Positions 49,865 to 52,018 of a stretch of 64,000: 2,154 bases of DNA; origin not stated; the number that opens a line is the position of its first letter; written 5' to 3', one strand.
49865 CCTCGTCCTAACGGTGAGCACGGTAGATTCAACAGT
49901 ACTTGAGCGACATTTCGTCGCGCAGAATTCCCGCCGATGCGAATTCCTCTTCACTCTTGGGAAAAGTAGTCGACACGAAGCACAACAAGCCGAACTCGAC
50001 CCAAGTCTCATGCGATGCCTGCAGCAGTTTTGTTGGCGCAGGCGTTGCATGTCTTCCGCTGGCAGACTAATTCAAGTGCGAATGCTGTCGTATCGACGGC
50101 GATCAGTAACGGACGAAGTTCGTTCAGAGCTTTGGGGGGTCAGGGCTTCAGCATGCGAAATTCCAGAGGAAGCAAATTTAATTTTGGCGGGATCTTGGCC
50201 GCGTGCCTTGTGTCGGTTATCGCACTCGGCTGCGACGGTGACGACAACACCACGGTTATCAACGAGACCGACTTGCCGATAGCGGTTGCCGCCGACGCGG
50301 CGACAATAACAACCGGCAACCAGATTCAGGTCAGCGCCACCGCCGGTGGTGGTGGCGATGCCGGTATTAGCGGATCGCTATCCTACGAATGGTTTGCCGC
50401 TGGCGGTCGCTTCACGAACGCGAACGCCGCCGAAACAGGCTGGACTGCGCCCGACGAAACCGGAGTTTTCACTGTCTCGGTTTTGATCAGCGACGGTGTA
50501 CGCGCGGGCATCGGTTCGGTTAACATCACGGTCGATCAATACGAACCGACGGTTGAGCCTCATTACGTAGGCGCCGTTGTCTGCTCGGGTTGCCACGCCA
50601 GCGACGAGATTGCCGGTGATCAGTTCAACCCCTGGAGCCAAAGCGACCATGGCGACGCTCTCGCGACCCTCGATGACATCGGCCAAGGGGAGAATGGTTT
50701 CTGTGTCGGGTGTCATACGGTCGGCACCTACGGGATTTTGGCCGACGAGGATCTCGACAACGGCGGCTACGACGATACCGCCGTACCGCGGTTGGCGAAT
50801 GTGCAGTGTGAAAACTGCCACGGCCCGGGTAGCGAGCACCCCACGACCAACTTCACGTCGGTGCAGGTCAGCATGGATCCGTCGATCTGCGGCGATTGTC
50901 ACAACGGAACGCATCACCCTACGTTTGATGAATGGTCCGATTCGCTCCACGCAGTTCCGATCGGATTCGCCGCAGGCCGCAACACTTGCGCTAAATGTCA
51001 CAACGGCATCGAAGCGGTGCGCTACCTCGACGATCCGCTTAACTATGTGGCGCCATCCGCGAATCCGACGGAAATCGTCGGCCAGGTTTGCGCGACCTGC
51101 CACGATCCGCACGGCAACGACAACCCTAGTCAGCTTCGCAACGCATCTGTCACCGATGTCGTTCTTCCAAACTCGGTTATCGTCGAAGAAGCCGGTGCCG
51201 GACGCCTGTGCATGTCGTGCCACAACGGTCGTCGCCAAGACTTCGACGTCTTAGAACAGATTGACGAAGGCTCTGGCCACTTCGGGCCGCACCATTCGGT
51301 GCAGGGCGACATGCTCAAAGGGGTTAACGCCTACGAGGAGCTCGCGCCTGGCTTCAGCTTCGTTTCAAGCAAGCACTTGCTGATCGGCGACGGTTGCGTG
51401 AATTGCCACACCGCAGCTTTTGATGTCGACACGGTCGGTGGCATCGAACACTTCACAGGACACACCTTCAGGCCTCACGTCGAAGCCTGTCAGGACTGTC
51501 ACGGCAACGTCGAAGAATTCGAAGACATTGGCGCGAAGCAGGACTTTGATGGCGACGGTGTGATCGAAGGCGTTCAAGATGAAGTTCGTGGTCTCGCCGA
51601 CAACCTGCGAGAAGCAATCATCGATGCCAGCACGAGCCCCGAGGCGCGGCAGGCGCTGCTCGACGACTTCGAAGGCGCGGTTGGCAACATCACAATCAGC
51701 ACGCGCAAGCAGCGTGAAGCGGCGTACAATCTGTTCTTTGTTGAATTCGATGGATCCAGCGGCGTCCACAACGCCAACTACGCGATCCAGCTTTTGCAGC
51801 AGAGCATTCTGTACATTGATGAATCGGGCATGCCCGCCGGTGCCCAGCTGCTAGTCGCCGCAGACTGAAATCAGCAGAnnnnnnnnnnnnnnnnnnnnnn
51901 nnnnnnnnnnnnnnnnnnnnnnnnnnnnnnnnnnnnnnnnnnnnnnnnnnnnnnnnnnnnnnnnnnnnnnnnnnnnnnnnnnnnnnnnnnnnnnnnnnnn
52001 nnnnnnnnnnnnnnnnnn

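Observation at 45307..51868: Porin-cytochrome extracellular electron-transfer conduit: octaheme periplasmic cytochrome + MtrB/PioB-like 762-aa barrel + monoheme cyt c + NapC/CymA-like tetraheme, with divergent 9-heme lipoprotein cytochrome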

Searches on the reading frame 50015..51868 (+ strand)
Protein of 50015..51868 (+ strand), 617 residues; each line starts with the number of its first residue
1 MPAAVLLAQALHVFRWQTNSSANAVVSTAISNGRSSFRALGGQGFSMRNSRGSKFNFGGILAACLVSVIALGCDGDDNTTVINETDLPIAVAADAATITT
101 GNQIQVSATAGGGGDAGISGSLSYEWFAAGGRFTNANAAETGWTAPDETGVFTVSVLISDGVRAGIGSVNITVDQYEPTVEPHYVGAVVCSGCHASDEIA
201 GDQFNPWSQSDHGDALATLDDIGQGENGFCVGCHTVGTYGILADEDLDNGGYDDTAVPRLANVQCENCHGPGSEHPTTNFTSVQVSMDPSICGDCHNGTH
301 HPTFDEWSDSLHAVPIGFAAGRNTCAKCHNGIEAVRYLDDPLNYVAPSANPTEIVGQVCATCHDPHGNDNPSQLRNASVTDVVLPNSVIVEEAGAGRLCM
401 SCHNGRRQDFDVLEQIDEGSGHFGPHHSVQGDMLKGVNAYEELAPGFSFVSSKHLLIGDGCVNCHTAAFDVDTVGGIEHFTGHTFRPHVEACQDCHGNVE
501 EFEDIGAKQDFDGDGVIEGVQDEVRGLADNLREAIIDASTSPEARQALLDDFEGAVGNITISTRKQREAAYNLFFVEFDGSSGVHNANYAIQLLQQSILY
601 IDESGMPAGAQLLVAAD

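Call 3: search_protein_families(library=pfam, proteins=[window:50015-51868:+], max_evalue=0.1)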
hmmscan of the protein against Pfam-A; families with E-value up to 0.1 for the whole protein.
window:50015-51868:+ (617 aa): 9 families
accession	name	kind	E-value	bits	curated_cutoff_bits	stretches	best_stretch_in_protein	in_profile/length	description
PF14522.11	Cytochrome_C7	-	2.6e-15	56.4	24.8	4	261-330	12-67/67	Cytochrome c7 and related cytochrome c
PF22113.1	Mtrc-MtrF_II-IV_dom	-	3.3e-14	53.2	30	3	189-275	83-169/176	Outer membrane cytochrome MtrC/MtrF-like, domains II/IV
PF02335.20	Cytochrom_C552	-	1.5e-09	37.8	24.1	1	450-600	236-372/438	Cytochrome c552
PF09699.15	Paired_CXXCH_1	-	1.5e-08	34.6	20.6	1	357-406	7-39/41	Doubled CXXCH motif (Paired_CXXCH_1)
PF14537.11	Cytochrom_c3_2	-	1.7e-07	32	25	0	459-500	27-68/79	Cytochrome c3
PF13435.11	Cytochrome_C554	-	3.9e-07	31.4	20.8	1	189-270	1-84/84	Cytochrome c554 and c-prime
PF02085.21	Cytochrom_CIII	-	0.0076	17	22.9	1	262-332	30-85/101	Class III cytochrome C family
PF03264.19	Cytochrom_NNT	-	0.011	15.9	24.1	0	461-508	39-84/174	NapC/NirT cytochrome c family, N-terminal region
PF13447.11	Multi-haem_cyto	-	0.052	13.3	21.9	1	263-314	96-140/269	Seven times multi-haem cytochrome CxxCH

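Call 4: search_protein_families(library=ncbifam, proteins=[window:50015-51868:+], max_evalue=0.1)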
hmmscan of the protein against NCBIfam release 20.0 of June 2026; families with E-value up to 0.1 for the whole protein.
window:50015-51868:+ (617 aa): 7 families
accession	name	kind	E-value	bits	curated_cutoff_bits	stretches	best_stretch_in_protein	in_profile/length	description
NF041198.1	UshA_like_PCGU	equivalog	1e-23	83.7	275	1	176-305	397-517/519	UshA-like (seleno)protein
TIGR03508.1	decahem_SO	subfamily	1.5e-10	41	192.2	2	321-407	1-81/258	DmsE family decaheme c-type cytochrome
TIGR01905.1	paired_CXXCH_1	subfamily_domain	1.7e-07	31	25.2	1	356-376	6-26/41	doubled CXXCH domain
NF041028.1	decahem_GSU2203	exception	4.3e-05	22.9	325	1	180-376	29-195/317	GSU2203 family decaheme c-type cytochrome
TIGR03153.1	cytochr_NrfH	equivalog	0.0019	18.3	134.2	0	456-499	100-136/138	cytochrome c nitrite reductase small subunit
NF008659.0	PRK11659.1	equivalog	0.021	14.5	184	0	226-330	45-143/188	cytochrome c nitrite reductase pentaheme subunit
NF043010.1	Cyt554_Nsmonas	equivalog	0.043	13.2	400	1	227-275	80-121/238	cytochrome c-550 CycA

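Call 9: search_solved_structures(query=window:50015-51868:+, max_evalue=0.01, show_alignments=2)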
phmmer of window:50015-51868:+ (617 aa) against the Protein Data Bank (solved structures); distinct sequences matched with E-value up to 0.01: 3.
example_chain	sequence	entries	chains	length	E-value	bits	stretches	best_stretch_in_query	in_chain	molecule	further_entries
6i5b_A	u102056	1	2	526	3.8e-06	29.1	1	213-297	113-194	Uncharacterized protein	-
6a9e_A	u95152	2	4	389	0.0071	18.3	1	478-574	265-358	Endolysin,Autophagy-related protein 2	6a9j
6r2q_A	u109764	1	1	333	0.0078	18.1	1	249-382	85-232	Cystathionine beta-synthase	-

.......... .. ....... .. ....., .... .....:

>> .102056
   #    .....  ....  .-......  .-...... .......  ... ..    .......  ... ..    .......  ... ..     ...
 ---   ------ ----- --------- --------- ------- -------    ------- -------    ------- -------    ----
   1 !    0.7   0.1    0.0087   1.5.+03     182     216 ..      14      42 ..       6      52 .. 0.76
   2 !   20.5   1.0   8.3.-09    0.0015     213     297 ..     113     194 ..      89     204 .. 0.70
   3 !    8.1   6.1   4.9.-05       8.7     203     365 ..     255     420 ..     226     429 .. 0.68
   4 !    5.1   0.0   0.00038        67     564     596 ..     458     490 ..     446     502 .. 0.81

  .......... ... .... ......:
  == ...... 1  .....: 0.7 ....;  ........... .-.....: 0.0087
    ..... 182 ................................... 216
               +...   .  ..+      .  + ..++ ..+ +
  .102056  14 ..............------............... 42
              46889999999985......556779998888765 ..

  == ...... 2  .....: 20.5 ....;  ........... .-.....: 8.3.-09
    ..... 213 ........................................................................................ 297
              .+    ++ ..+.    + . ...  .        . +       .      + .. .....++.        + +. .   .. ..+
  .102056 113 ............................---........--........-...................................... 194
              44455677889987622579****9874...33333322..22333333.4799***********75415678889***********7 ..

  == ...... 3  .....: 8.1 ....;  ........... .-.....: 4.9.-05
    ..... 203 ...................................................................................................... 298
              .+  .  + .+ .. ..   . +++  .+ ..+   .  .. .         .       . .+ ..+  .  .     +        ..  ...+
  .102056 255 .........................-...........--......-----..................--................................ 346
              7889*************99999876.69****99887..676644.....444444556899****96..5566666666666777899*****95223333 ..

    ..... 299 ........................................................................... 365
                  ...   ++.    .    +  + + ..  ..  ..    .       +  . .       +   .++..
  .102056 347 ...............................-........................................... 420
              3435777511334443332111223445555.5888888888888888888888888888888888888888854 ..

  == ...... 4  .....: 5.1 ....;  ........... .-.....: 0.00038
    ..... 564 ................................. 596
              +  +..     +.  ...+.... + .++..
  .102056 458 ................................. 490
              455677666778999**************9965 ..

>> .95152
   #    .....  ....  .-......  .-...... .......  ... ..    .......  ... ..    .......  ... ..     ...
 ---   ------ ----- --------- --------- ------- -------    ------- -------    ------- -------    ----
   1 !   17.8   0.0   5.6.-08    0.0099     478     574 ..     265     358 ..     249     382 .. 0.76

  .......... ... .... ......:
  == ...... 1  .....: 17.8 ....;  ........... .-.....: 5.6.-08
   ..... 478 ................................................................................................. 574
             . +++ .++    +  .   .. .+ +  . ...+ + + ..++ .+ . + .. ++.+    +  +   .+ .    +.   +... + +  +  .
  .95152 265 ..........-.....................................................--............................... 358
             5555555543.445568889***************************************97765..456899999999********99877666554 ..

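Call 53: find_related_loci(query=A3, collection=metagenome_contigs, flank=8000)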
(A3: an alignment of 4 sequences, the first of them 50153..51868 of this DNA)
Query A3 (571 aa) in metagenome_contigs; peptide patterns used: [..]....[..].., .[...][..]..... (x = any residue, [..] = any of these).
600 stretches matched a pattern (row limit reached: there are more); 358 encode a relative of the query (tblastn E <= 1e-3); the best 80 are kept; 80 distinct loci.
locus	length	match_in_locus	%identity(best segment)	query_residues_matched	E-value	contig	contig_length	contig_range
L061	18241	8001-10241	43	73-566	3e-131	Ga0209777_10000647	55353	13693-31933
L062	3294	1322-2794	35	100-552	3e-67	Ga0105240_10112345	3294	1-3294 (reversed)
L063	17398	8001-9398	33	100-552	1e-65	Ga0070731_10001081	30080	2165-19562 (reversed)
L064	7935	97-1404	36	144-563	1e-64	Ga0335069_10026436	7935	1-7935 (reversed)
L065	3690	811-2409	33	86-566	3e-64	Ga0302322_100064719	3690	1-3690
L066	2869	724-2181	32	90-552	9e-62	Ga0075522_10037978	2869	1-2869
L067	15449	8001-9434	33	100-571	2e-59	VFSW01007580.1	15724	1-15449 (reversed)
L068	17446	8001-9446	33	100-552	3e-58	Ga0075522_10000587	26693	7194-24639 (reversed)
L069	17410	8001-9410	34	100-552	6e-57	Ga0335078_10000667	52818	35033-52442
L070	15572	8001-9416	32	138-563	5e-55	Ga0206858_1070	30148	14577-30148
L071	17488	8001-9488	31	100-552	5e-55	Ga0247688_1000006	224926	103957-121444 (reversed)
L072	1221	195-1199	35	17-395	8e-58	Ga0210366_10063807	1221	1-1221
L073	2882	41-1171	36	201-552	8e-54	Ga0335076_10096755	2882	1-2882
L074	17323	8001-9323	31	144-552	1e-53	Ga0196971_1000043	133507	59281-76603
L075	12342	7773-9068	34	140-556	1e-53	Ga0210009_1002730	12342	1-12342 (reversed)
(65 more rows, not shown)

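Call 67: search_solved_structures(query=A4, max_evalue=0.01, show_alignments=1)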
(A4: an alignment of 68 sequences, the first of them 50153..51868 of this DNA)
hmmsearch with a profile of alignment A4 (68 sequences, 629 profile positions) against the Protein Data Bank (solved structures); distinct sequences matched with E-value up to 0.01: 53.
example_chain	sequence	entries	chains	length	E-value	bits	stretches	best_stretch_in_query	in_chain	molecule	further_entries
6i5b_A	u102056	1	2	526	1.7e-49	172.1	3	238-542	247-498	Uncharacterized protein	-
6qvm_A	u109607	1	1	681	7.4e-48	166.7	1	158-541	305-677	Multiheme cytochrome cf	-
2j7a_A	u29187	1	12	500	1.5e-19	73.2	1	268-541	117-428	CYTOCHROME C NITRITE REDUCTASE NRFA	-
2vr0_A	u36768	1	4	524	2e-19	72.7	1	268-541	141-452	CYTOCHROME C NITRITE REDUCTASE, CATALYTIC SUBUNIT NFRA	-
4rkm_A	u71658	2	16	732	4.9e-19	71.5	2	271-544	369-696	MccA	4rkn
8rv0_Y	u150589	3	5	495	3.5e-17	65.4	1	266-538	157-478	Octaheme cytochrome c nitrite reductase | Octaheme nitrite c cytochrome c reductase | Octaheme nitrite reductase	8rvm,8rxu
1oah_A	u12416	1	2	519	1.1e-16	63.7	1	271-538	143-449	CYTOCHROME C NITRITE REDUCTASE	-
8bcx_A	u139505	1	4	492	1.6e-16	63.2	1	254-543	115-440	Nitrite reductase (cytochrome; ammonia-forming)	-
1bvb_A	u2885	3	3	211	2.4e-15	59.3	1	122-217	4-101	CYTOCHROME C-554 | CYTOCHROME C554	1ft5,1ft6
6r2q_A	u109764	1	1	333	9.2e-15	57.4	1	157-326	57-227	Cystathionine beta-synthase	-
3uu9_A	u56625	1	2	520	1.4e-14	56.7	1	265-541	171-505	Eight-heme nitrite reductase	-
3rkh_A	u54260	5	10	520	1.4e-14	56.7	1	265-541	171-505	Eight-heme nitrite reductase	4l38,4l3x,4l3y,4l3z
3owm_A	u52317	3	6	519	1.4e-14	56.7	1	265-541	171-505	Eight-heme nitrite reductase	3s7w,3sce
4q0t_A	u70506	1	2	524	1.5e-14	56.7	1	265-542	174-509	Eight-heme nitrite reductase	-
4q4u_A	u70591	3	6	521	1.5e-14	56.7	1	265-542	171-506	Eight-heme nitrite reductase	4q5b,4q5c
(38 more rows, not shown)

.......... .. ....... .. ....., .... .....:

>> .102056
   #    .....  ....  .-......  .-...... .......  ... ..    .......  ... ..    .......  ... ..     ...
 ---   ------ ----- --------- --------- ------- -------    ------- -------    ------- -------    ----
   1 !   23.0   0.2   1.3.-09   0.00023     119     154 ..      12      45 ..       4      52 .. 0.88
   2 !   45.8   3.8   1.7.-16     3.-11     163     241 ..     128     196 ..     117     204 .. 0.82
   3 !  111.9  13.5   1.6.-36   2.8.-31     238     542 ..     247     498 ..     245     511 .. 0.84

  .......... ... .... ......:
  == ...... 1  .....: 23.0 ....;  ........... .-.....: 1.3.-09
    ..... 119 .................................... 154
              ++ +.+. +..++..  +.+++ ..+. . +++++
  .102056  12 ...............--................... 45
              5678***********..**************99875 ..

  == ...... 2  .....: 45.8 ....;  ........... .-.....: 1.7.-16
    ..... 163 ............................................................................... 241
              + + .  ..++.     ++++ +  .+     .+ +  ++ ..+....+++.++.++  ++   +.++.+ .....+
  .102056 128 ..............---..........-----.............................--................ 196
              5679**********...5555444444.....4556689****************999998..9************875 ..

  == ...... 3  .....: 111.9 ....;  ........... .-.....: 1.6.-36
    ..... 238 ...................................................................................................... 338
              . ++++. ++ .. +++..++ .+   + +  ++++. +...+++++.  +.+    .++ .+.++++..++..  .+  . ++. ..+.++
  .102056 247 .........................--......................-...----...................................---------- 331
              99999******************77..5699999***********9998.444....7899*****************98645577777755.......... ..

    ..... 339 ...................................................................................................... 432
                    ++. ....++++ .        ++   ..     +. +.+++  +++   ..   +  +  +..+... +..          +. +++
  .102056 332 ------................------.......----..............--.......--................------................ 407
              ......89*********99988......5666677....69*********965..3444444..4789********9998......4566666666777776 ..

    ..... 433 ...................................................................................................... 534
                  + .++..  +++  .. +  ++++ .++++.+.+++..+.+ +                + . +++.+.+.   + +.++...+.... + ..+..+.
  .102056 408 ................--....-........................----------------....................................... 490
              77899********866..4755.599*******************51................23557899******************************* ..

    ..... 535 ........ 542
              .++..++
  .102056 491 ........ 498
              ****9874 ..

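Call 91: predict_structure(protein=window:50153-51868:+)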
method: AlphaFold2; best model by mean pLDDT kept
length: 571 residues; sequences in the alignment: 1
mean_pLDDT: 33.6   pTM: 0.21
mean pLDDT of the five models: 33.6, 28.1, 26.5, 24.7, 23.9
residues with pLDDT >= 90: 0; 70-90: 0; 50-70: 18; < 50: 553
segments of 3 or more residues with pLDDT < 50: 1-58, 64-79, 82-479, 488-494, 506-544, 546-571
pLDDT, mean of each block of 10 residues (from residue 1): 28 30 29 32 34 43 43 46 42 44 42 41 43 27 28 34 31 31 28 29 32 30 30 29 33 36 29 27 26 27 31 32 31 24 23 24 27 26 25 28 23 26 26 30 34 32 34 45 49 49 49 41 39 43 48 38 37 28
secondary structure, 60 per line:
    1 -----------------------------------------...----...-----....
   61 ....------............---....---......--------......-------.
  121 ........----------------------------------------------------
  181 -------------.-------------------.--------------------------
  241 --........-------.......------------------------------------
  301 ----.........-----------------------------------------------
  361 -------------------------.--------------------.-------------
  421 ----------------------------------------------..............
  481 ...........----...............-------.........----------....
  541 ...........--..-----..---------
elements in order: E42-44 E57-64 E71-77 H78-82 E86-89 E93-98 E107-112 E120-128 H243-250 H258-264 H305-313 H467-491 H496-510 H518-526 H537-551
